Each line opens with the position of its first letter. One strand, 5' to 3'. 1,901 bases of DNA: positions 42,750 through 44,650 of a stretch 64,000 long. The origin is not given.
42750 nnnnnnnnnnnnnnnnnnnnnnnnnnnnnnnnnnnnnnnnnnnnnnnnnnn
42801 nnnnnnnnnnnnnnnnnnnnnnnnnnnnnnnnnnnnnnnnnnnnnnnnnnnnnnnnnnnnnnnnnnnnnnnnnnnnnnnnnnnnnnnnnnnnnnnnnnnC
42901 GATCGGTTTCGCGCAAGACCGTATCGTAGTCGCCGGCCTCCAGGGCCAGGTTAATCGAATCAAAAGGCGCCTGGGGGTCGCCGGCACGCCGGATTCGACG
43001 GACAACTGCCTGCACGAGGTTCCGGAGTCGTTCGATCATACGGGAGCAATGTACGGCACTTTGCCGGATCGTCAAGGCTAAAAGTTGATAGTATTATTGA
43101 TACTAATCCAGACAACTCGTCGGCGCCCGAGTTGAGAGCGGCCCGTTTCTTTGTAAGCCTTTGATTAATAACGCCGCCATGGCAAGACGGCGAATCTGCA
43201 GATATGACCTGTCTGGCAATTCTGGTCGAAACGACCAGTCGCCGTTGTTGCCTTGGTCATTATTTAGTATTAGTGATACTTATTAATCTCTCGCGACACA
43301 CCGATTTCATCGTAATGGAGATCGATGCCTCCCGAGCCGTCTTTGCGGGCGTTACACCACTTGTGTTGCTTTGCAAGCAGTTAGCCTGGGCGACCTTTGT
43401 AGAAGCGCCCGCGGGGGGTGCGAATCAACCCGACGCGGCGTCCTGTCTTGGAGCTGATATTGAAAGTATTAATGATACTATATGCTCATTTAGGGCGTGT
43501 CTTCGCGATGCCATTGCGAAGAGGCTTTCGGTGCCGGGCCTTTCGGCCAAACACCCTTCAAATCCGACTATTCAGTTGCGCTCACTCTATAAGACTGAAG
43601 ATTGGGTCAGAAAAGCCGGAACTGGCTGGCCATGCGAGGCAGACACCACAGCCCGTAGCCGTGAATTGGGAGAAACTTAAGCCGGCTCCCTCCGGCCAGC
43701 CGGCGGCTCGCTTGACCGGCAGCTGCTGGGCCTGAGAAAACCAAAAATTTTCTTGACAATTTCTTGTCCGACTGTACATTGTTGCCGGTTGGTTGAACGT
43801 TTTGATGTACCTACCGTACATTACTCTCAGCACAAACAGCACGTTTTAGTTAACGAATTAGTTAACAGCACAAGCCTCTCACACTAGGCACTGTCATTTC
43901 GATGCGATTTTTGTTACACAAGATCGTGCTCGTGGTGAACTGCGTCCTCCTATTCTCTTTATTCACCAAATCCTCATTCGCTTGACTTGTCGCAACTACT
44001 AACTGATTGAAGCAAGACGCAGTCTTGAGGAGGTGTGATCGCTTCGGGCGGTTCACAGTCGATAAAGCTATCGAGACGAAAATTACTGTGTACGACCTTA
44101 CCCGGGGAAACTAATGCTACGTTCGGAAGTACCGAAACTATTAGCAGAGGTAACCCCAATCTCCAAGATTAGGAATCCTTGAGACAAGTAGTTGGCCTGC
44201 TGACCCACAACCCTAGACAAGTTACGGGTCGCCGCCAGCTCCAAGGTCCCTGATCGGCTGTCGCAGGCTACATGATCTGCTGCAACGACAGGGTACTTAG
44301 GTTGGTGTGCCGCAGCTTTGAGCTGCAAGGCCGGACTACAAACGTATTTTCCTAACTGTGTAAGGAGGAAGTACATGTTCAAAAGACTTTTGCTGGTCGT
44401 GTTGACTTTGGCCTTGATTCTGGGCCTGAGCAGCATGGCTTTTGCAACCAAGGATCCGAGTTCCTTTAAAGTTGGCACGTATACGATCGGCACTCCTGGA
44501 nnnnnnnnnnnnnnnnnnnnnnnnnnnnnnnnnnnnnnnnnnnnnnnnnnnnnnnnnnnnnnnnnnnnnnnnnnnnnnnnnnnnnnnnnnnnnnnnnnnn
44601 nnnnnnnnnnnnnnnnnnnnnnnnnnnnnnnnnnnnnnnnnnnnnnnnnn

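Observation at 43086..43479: Three evenly spaced copies of a 15-bp palindrome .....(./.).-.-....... in a 1.3-kb noncoding region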

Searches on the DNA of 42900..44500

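Call 6: search_rna_families(source=window, start=42900, end=44500, threshold=evalue, max_evalue=1)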
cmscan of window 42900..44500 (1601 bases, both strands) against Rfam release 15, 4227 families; matches with E-value up to 1: 0.
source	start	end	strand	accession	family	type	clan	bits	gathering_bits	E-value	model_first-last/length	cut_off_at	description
